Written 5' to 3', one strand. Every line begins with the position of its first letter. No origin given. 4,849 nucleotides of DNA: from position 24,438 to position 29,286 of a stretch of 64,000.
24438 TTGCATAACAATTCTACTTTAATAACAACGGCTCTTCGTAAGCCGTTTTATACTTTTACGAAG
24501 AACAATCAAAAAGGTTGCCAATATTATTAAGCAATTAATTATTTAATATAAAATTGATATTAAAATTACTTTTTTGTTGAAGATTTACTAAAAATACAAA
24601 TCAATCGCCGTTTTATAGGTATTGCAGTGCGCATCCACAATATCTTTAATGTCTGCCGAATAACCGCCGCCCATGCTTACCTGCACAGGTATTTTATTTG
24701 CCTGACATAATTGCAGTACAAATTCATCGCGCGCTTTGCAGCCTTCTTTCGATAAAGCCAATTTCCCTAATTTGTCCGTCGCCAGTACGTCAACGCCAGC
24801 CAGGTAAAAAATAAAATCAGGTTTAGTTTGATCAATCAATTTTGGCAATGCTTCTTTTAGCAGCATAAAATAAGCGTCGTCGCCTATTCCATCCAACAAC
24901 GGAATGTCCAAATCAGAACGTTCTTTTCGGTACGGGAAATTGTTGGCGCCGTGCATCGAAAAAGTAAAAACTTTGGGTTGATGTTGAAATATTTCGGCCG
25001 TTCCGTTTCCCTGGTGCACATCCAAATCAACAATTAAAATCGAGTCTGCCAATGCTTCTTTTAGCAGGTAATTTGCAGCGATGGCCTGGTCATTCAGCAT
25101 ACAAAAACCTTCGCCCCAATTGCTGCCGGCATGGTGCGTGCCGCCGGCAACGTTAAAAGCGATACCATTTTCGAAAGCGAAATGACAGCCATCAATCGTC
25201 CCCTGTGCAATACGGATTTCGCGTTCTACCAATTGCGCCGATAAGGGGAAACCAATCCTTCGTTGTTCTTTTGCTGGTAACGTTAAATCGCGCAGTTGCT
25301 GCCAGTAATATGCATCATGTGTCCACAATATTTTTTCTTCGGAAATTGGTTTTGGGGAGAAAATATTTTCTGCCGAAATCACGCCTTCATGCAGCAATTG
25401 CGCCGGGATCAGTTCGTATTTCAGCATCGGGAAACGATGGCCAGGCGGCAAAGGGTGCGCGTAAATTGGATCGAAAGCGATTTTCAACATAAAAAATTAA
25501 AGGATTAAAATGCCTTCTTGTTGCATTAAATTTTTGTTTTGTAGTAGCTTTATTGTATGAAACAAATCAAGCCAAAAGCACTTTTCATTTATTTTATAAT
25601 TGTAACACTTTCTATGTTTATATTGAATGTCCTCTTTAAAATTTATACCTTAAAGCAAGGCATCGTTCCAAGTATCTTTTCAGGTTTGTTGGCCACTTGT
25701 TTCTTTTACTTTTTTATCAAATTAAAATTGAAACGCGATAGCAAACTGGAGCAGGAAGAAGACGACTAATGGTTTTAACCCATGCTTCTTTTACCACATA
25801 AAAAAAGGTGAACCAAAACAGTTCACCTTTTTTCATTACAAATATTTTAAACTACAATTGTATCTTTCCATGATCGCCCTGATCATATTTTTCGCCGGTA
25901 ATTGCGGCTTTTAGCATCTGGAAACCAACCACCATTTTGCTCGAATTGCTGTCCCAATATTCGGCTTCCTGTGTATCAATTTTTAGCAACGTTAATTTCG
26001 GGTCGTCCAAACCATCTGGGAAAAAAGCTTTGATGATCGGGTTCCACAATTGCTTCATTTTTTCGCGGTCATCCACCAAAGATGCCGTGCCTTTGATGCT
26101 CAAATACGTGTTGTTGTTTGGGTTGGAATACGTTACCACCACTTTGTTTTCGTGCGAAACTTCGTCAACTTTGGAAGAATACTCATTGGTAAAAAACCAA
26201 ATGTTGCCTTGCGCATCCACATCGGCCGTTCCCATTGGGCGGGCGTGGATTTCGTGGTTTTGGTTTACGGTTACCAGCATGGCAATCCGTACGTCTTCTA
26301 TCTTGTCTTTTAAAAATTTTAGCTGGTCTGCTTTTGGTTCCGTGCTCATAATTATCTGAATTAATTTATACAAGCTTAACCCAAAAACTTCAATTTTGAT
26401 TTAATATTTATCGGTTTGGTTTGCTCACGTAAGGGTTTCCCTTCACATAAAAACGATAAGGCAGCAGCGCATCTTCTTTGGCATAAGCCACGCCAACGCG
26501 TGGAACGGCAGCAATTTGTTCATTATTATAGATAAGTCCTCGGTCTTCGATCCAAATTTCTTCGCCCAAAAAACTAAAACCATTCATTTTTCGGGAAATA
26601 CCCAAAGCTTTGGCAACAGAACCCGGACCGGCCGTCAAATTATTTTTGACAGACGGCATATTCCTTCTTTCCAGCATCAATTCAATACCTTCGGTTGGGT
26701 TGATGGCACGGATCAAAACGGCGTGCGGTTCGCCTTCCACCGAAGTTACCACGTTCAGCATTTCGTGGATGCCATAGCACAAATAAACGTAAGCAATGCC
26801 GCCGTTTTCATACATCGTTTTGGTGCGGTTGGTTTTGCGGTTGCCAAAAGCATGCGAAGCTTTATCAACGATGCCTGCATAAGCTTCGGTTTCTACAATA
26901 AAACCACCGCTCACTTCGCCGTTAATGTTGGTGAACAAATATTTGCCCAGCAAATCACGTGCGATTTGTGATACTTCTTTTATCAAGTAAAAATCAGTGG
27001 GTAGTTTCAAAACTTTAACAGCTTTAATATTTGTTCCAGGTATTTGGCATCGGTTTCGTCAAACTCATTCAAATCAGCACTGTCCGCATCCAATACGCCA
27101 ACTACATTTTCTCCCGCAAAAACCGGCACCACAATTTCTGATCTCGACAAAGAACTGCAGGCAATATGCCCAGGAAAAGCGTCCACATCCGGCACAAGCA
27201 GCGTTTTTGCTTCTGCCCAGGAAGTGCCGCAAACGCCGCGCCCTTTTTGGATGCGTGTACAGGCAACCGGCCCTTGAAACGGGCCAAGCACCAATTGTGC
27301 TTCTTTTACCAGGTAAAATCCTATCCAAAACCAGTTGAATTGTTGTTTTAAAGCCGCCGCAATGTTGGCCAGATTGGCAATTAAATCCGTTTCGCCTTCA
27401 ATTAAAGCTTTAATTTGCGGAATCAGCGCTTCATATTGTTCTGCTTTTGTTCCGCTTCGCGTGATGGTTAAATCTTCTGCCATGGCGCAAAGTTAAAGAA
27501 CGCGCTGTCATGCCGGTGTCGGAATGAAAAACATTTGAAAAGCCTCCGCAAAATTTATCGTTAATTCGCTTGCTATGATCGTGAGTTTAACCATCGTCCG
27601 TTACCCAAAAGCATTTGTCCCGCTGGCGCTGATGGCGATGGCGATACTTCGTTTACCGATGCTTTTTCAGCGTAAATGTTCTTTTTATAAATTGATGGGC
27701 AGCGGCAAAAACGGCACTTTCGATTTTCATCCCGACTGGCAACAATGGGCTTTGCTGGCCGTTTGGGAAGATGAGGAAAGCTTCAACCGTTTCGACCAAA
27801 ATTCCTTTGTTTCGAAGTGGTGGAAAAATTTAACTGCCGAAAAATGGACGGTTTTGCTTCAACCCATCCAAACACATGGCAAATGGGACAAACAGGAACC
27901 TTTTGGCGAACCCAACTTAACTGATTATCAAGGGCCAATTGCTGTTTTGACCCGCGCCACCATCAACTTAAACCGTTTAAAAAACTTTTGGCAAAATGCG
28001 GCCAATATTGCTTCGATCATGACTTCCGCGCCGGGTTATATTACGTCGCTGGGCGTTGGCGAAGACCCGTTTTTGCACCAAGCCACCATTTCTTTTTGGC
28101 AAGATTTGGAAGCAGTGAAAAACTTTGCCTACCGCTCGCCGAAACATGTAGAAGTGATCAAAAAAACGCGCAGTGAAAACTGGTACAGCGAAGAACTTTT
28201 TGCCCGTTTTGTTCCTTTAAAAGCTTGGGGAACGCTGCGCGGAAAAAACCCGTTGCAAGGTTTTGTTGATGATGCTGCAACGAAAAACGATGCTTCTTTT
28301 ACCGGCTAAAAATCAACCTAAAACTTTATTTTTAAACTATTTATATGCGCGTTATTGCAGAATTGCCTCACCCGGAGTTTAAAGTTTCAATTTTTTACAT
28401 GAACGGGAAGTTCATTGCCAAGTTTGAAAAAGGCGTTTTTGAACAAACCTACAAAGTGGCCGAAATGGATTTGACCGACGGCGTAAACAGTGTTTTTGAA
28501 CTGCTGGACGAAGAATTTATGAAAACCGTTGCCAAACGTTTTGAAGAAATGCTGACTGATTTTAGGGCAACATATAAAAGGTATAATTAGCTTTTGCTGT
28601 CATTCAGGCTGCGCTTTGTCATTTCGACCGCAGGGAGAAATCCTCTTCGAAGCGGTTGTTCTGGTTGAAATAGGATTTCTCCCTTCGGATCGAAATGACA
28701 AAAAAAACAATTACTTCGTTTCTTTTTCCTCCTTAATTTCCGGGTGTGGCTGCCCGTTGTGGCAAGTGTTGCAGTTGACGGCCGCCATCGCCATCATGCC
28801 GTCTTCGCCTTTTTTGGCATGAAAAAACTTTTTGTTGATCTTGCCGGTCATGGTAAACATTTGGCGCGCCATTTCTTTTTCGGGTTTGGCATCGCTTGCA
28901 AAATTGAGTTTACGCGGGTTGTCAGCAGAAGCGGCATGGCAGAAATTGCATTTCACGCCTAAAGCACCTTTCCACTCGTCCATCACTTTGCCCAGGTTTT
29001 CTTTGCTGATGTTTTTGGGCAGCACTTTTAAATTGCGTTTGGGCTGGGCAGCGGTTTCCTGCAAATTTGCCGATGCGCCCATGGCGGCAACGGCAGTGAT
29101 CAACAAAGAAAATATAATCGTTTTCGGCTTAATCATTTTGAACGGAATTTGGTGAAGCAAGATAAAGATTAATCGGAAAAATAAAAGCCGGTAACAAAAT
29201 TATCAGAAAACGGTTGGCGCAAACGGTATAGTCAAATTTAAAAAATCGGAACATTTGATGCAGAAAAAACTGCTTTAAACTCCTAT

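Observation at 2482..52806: In-CDS copies use only a few reading frames: xKEA(S/L), DASF(T) or LLL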

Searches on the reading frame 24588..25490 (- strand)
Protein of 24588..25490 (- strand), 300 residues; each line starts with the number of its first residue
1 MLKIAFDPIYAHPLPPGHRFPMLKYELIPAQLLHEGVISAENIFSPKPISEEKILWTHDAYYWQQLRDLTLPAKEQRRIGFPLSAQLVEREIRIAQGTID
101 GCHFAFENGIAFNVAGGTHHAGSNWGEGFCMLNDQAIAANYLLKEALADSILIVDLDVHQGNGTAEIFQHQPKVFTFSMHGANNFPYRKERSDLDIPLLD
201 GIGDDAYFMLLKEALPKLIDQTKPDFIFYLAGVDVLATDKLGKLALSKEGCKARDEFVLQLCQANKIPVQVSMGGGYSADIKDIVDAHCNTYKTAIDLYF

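Call 11: search_protein_families(library=pfam, proteins=[window:24588-25490:-])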
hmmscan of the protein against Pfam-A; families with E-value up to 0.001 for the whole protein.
window:24588-25490:- (300 aa): 1 family
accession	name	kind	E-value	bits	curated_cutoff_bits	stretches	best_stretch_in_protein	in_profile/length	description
PF00850.24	Hist_deacetyl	-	6.9e-57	193.5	27.9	1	21-288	4-294/298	Histone deacetylase domain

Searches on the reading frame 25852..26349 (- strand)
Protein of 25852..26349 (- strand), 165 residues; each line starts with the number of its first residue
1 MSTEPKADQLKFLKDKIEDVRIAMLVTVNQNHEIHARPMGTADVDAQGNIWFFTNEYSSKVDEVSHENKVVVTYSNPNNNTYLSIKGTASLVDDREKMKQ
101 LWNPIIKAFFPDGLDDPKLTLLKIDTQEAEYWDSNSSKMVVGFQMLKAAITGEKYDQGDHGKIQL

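Call 53: search_protein_families(library=pfam, proteins=[window:25852-26349:-])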
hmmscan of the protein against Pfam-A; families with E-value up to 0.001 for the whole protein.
window:25852-26349:- (165 aa): 2 families
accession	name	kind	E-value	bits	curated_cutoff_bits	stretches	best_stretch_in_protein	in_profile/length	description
PF16242.11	Pyrid_ox_like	-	2.8e-57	192.9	28.8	1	8-156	1-149/149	Pyridoxamine 5'-phosphate oxidase like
PF01243.27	PNPOx_N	-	4e-16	59.9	28.1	1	13-132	5-119/120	Pyridoxamine 5'-phosphate oxidase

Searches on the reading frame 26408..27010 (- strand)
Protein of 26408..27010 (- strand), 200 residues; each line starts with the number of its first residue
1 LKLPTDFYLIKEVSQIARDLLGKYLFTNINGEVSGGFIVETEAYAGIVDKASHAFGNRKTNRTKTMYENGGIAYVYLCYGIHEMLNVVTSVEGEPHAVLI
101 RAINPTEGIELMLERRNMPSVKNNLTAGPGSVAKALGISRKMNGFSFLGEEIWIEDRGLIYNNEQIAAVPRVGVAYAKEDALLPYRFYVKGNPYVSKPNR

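Call 53: search_protein_families(library=pfam, proteins=[window:26408-27010:-])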
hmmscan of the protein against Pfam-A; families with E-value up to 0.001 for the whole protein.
window:26408-27010:- (200 aa): 1 family
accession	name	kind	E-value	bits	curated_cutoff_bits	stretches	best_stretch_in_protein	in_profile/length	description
PF02245.21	Pur_DNA_glyco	-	1e-61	207.9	27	1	11-193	5-181/181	Methylpurine-DNA glycosylase (MPG)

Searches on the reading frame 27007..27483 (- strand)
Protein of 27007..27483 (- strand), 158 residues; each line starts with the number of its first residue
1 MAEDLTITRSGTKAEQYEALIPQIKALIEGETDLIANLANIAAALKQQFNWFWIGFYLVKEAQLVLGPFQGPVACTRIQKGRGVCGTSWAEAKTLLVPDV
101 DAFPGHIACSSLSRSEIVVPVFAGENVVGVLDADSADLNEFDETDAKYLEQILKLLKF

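Call 11: search_protein_families(library=pfam, proteins=[window:27007-27483:-])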
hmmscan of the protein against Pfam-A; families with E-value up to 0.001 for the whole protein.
window:27007-27483:- (158 aa): 2 families
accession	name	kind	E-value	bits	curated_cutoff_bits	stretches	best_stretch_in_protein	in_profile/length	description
PF13185.12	GAF_2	-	1.4e-10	41.9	28.6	1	39-153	9-128/136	GAF domain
PF01590.32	GAF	-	5.5e-09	37.1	22.4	1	33-153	1-126/133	GAF domain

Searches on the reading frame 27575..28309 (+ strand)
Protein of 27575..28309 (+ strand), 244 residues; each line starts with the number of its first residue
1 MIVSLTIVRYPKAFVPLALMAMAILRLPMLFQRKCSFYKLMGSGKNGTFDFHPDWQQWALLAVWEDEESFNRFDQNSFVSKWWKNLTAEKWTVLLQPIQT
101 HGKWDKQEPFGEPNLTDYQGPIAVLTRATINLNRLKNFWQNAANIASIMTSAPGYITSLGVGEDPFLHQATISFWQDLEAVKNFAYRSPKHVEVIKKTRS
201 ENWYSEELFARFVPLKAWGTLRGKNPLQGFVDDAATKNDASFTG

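Call 11: search_protein_families(library=pfam, proteins=[window:27575-28309:+])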
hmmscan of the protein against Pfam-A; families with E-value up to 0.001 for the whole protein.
window:27575-28309:+ (244 aa): 1 family
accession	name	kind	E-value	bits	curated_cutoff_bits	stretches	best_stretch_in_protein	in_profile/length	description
PF11695.14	DUF3291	-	6.9e-06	26.2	23.5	1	127-206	10-95/139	Domain of unknown function (DUF3291)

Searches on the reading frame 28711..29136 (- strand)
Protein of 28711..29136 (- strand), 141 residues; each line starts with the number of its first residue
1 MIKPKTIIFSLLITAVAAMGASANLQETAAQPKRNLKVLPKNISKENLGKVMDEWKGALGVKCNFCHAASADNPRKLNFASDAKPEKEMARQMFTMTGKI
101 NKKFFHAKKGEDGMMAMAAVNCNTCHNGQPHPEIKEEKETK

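Call 53: search_protein_families(library=pfam, proteins=[window:28711-29136:-])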
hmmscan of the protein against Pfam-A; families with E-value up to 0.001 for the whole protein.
window:28711-29136:- (141 aa): 1 family
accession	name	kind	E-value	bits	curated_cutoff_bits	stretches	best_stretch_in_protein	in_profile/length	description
PF02276.23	CytoC_RC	-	1.6e-11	44.6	22.4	1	18-133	38-140/310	Photosynthetic reaction centre cytochrome C subunit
